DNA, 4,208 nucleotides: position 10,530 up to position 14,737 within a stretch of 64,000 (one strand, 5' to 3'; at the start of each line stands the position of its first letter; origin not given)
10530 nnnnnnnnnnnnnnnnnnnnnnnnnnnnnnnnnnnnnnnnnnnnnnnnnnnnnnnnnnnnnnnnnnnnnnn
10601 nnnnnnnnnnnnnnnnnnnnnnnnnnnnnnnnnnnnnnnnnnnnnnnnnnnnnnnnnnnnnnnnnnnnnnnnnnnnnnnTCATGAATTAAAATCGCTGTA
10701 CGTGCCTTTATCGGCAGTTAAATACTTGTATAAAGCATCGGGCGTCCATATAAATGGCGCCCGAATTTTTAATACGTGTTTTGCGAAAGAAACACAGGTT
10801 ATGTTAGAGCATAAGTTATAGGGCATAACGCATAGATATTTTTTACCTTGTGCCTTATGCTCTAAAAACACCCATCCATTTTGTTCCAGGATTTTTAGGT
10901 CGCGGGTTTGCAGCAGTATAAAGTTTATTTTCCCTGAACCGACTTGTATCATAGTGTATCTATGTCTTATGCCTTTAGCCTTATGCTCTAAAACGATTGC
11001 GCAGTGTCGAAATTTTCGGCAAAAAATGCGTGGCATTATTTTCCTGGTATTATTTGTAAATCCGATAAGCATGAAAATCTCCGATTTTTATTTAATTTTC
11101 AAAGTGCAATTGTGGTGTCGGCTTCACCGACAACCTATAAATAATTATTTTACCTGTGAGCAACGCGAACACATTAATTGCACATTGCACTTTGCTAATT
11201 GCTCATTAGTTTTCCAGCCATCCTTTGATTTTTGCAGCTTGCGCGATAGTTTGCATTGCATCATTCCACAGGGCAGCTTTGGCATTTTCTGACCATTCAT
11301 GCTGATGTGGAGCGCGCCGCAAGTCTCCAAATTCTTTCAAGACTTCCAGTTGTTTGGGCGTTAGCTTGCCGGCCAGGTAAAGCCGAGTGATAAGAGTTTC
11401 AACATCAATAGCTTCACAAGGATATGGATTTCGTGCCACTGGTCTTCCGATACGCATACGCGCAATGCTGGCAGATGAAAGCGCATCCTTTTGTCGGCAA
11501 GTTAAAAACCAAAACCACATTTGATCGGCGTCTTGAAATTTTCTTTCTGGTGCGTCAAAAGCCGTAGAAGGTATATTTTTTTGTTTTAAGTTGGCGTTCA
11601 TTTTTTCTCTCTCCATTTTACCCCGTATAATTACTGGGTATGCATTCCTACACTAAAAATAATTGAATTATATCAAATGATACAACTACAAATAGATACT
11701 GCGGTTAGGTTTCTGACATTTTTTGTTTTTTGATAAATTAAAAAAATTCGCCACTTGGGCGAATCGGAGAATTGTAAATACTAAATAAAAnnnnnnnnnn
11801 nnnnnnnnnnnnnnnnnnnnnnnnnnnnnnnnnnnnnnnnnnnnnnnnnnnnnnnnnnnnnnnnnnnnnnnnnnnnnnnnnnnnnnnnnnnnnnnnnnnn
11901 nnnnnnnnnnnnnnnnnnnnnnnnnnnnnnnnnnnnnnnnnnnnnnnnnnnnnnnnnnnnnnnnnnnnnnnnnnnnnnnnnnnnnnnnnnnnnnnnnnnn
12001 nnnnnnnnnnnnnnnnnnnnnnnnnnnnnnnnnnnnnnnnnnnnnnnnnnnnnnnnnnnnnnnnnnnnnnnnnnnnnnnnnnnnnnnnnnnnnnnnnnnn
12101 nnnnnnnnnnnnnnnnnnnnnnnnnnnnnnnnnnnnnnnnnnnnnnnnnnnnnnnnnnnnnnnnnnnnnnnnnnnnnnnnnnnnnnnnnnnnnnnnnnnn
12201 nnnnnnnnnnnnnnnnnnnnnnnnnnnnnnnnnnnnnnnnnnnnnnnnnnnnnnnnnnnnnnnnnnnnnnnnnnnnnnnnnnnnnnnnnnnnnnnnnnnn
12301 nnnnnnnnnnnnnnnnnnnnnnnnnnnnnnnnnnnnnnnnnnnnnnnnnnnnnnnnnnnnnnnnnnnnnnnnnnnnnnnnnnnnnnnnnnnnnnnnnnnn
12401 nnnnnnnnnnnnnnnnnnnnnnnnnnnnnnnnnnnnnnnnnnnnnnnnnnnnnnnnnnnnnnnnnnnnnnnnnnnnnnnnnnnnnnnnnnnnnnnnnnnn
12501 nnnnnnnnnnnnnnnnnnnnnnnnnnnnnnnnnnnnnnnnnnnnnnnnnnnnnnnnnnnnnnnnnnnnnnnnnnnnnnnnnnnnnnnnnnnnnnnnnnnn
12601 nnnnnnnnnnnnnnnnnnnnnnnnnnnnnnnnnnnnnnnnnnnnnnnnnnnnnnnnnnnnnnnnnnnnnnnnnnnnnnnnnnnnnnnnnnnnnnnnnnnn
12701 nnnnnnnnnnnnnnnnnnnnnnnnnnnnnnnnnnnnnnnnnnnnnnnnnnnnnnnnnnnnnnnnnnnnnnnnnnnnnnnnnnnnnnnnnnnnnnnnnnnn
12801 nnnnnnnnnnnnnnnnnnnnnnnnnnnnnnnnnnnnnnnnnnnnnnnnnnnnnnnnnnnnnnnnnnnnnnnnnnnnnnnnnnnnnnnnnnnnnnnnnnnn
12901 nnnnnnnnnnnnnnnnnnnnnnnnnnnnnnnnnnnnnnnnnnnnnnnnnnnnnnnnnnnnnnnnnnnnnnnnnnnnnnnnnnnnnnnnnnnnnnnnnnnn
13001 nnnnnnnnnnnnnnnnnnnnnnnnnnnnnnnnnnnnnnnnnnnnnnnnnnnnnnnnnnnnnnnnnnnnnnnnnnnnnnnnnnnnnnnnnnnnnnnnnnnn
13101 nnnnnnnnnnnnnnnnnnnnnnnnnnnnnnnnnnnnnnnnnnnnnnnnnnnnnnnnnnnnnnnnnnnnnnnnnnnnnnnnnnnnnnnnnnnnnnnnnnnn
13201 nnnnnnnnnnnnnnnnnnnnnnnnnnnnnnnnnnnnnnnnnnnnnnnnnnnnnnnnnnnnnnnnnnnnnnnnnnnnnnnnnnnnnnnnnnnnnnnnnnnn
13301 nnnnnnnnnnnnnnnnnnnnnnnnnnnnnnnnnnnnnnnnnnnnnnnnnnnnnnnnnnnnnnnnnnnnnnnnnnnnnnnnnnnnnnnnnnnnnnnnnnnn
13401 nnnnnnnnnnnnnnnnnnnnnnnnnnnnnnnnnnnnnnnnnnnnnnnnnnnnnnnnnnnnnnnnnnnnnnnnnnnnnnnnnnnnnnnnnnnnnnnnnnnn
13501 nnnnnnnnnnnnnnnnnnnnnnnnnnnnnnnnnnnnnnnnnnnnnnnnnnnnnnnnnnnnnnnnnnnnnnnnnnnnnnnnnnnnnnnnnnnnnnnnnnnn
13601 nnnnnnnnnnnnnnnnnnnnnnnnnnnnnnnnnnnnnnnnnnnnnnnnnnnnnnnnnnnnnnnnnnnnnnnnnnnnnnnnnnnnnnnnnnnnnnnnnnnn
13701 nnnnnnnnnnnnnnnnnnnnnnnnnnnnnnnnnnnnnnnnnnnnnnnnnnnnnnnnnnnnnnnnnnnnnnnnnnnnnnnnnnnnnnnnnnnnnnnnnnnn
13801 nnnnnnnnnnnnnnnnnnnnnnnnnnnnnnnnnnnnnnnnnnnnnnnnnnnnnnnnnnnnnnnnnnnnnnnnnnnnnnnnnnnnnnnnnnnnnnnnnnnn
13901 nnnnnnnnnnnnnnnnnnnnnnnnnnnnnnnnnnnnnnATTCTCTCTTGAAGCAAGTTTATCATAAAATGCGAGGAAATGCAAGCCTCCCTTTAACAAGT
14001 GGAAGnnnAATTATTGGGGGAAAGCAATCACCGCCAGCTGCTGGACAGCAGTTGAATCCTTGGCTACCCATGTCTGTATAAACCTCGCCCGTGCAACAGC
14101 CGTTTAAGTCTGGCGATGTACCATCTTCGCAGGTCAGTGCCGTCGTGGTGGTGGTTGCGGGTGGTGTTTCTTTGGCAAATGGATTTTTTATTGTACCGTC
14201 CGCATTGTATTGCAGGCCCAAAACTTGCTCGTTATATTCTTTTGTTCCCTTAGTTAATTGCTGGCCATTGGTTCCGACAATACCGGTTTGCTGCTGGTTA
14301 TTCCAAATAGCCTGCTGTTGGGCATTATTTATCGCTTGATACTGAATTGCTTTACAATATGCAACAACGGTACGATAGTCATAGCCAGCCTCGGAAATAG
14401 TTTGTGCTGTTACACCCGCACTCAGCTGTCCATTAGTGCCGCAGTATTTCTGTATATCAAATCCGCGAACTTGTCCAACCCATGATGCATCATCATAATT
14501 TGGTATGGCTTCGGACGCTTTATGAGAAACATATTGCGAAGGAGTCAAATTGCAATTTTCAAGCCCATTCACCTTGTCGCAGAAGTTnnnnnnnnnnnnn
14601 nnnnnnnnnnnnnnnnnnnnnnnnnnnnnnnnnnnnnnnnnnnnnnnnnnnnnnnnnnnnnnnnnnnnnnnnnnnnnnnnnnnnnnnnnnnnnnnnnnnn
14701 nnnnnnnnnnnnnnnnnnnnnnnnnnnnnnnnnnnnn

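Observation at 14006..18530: Orphan T4SS core-complex trio (VirB8-, VirB9-, VirB10-like) with atypically large subunits and no ATPases, pilin or VirB3/4/6 nearby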

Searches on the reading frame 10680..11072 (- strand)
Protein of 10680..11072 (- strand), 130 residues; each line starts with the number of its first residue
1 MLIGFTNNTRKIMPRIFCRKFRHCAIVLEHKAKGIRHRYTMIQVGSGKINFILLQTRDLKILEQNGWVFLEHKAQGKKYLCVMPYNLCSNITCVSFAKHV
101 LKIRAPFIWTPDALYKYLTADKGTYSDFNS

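Call 3: search_protein_families(library=pfam, proteins=[window:10680-11072:-], max_evalue=1)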
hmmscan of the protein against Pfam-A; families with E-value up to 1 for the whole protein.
window:10680-11072:- (130 aa): 0 families

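Call 4: search_protein_families(library=ncbifam, proteins=[window:10680-11072:-], max_evalue=1)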
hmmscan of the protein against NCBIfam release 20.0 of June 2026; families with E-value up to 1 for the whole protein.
window:10680-11072:- (130 aa): 0 families

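Call 62: search_solved_structures(query=A5, max_evalue=1)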
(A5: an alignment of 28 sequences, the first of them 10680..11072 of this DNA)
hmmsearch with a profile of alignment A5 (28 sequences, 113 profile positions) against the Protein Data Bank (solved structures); distinct sequences matched with E-value up to 1: 1.
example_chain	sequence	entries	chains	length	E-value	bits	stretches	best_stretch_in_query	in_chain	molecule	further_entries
1ux4_A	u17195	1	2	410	0.93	13.1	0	52-104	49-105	BNI1 PROTEIN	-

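Call 63: search_protein_families(library=phrogs, proteins=[window:10680-11072:-], max_evalue=0.1)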
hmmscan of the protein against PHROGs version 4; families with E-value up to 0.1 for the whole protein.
window:10680-11072:- (130 aa): 0 families

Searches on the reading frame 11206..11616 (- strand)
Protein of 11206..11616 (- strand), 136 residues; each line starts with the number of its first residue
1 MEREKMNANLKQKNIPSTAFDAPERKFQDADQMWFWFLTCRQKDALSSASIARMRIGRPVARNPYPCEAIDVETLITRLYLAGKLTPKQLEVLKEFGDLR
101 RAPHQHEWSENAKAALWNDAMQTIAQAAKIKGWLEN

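Call 3: search_protein_families(library=pfam, proteins=[window:11206-11616:-], max_evalue=1)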
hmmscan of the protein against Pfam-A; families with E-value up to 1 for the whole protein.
window:11206-11616:- (136 aa): 1 family
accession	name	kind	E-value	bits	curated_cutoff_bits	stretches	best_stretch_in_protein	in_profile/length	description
PF19336.4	DUF5921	-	0.074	13.5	27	1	10-37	32-59/78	Domain of unknown function (DUF5921)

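Call 4: search_protein_families(library=ncbifam, proteins=[window:11206-11616:-], max_evalue=1)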
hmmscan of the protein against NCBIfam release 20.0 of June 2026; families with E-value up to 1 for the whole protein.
window:11206-11616:- (136 aa): 0 families

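Call 61: search_solved_structures(query=A4, max_evalue=1)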
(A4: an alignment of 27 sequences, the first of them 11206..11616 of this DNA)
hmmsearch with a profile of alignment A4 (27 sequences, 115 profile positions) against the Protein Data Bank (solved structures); distinct sequences matched with E-value up to 1: 0.
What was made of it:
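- Tried and rejected: They have no match in Pfam, PDB or PHROGs (calls 3, 61-63).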

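Call 63: search_protein_families(library=phrogs, proteins=[window:11206-11616:-], max_evalue=0.1)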
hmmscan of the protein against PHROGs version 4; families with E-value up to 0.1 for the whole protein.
window:11206-11616:- (136 aa): 0 families

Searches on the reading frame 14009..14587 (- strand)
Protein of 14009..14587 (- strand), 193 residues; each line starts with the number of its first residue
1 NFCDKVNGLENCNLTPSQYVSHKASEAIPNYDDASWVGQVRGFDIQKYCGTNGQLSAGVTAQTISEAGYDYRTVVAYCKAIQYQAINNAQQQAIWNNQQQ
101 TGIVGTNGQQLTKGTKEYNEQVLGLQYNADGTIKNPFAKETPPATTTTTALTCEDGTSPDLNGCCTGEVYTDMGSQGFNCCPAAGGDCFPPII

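Call 77: search_protein_representatives(protein=window:14009-14587:-)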
Query: 193 residues. Proteins with E-value up to 0.001 (for the whole library): 208; up to 1e-10: 68; up to 1e-30: 14. The best 150 are listed.
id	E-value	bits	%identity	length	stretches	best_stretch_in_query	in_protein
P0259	9.5e-51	188.7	59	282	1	29-193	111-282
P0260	1.1e-50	188.5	57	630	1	30-193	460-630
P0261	2.1e-44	168.0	53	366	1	31-192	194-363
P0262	8.1e-43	162.8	52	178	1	30-192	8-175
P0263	1.1e-41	159.0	49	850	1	24-193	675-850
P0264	6.2e-41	156.7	56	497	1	29-192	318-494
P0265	4.9e-40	153.7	45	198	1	30-193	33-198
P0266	6.1e-40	153.4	50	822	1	29-192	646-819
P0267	5.0e-39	150.4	54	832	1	30-192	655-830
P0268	1.8e-38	148.6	50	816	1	31-193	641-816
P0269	1.5e-37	145.6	53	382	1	62-192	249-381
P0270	1.5e-35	139.1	54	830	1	52-192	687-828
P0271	9.1e-35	136.5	63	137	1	82-192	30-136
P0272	8.5e-34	133.4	52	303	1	31-192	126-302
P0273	1.2e-30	123.1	52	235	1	29-192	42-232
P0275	8.9e-30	120.2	62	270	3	152-192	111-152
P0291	9.4e-17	77.7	53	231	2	148-192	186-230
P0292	2.9e-16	76.2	69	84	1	144-192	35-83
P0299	1.0e-14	71.1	78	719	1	152-192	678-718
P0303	2.6e-14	69.8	75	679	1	149-192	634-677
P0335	2.7e-09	53.4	53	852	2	152-192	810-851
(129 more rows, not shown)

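Call 80: search_protein_families(library=pfam, proteins=[P0299, P0303, P0335, P0275, P0291, P0292, window:14009-14587:-], max_evalue=0.01)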
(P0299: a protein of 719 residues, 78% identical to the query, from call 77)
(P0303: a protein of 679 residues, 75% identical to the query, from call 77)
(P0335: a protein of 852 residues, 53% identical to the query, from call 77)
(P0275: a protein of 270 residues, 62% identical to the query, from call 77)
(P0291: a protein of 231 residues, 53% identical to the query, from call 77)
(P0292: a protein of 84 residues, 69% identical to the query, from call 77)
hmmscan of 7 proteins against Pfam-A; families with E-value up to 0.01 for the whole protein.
P0299 (719 aa): 0 families

P0303 (679 aa): 0 families

P0335 (852 aa): 0 families

P0275 (270 aa): 0 families

P0291 (231 aa): 0 families

P0292 (84 aa): 0 families

window:14009-14587:- (193 aa): 0 families

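Call 85: find_related_loci(query=A8, collection=metagenome_contigs, flank=10000)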
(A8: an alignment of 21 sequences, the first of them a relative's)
Query A8 (719 aa) in metagenome_contigs; peptide patterns used: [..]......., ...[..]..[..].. (x = any residue, [..] = any of these).
205 stretches matched a pattern; 155 encode a relative of the query (tblastn E <= 1e-3); the best 80 are kept; 80 distinct loci.
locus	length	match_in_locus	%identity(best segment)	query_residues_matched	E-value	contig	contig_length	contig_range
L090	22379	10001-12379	46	2-719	1e-177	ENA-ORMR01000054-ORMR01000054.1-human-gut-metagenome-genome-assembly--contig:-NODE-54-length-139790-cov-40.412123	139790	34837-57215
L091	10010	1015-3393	46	2-719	4e-176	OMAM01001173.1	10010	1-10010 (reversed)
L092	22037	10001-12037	42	1-719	1e-143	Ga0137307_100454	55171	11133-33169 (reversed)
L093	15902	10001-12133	40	8-718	1e-142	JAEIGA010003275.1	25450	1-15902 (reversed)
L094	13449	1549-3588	43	1-719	2e-139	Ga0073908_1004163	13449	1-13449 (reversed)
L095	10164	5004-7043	43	1-719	2e-139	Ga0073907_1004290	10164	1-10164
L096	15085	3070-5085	42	2-718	3e-139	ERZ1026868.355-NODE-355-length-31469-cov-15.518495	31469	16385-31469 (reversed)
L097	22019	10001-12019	42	2-718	6e-139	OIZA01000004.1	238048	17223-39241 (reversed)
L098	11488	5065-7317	38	4-719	1e-135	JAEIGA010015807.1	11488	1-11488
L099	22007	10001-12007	42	2-718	2e-135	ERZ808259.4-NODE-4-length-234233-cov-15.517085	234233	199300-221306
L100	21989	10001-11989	40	4-718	3e-132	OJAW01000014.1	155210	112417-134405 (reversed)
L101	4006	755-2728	40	2-718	4e-135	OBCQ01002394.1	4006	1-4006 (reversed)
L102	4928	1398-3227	41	4-717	1e-132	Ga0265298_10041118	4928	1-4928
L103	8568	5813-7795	41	2-718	4e-131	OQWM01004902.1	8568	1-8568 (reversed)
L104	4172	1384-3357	41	2-718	1e-133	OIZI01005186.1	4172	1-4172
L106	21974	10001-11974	41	2-718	1e-128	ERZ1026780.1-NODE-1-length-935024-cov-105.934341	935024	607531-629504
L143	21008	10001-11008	47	4-347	7e-82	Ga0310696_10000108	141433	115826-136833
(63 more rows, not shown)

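Call 100: search_protein_families(library=pfam, proteins=[L092:8789-9277:-, L100:4555-6282:-, L100:6275-7882:-, L100:7780-8682:-, L100:4091-4408:-, L100:2277-3215:+, L100:3191-4024:+, L106:6695-7828:-, L143:1906-4659:-, L100:9328-9951:+], max_evalue=0.01)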
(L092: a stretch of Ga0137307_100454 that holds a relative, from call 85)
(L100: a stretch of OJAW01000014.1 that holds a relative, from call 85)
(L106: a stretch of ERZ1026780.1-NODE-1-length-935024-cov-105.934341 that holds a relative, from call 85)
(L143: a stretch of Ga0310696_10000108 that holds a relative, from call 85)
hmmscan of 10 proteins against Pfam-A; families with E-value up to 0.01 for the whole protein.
L092:8789-9277:- (162 aa): 1 family
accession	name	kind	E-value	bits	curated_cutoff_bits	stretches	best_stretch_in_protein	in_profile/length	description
PF01478.23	Peptidase_A24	-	1.4e-12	48.4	26.5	1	19-133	3-103/104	Type IV leader peptidase family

L100:4555-6282:- (575 aa): 0 families

L100:6275-7882:- (535 aa): 0 families

L100:7780-8682:- (300 aa): 1 family
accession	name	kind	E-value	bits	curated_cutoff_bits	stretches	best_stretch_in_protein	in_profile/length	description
PF12557.13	Co_AT_N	-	0.0019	18.5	21.4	1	250-264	5-21/26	Cob(I)alamin adenosyltransferase N terminal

L100:4091-4408:- (105 aa): 1 family
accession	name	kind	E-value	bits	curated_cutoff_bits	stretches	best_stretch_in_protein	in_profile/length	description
PF22852.1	SoxE_N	-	0.0035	17.6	27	1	5-27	15-37/48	Sulfocyanin, N-terminal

L100:2277-3215:+ (312 aa): 0 families

L100:3191-4024:+ (277 aa): 1 family
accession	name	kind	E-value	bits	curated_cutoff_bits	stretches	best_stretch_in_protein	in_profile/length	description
PF01832.25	Glucosaminidase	-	5.7e-07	30.7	30.2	1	163-230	3-83/123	Mannosyl-glycoprotein endo-beta-N-acetylglucosaminidase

L106:6695-7828:- (377 aa): 3 families
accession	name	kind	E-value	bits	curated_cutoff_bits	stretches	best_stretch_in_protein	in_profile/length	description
PF13488.11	Gly-zipper_Omp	-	2.1e-05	24.8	25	1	145-181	2-39/46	Glycine zipper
PF05887.16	Trypan_PARP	-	0.0018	18.7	100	1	66-110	70-118/134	Procyclic acidic repetitive protein (PARP)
PF13441.11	Gly-zipper_YMGG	-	0.0024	18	28.9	1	143-181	4-43/45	YMGG-like Gly-zipper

L143:1906-4659:- (917 aa): 0 families

L100:9328-9951:+ (207 aa): 1 family
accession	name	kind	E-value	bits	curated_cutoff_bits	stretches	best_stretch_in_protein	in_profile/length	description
PF07750.17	GcrA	-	2.8e-29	102.9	26.9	2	105-202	53-148/155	GcrA cell cycle regulator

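Call 104: search_solved_structures(query=A8, max_evalue=0.1)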
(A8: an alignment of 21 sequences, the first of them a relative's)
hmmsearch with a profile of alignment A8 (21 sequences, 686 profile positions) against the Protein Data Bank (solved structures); distinct sequences matched with E-value up to 0.1: 0.

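Call 105: search_protein_families(library=ncbifam, proteins=[P0299, L092:8789-9277:-], max_evalue=0.1)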
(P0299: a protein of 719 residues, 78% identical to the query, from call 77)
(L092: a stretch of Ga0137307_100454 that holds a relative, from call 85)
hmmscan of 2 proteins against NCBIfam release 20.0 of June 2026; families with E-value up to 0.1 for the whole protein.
P0299 (719 aa): 1 family
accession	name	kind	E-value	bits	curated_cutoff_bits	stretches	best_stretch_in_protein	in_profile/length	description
NF008109.0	PRK10856.1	equivalog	0.072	12.8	208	1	478-599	109-223/334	cytoskeleton protein RodZ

L092:8789-9277:- (162 aa): 0 families
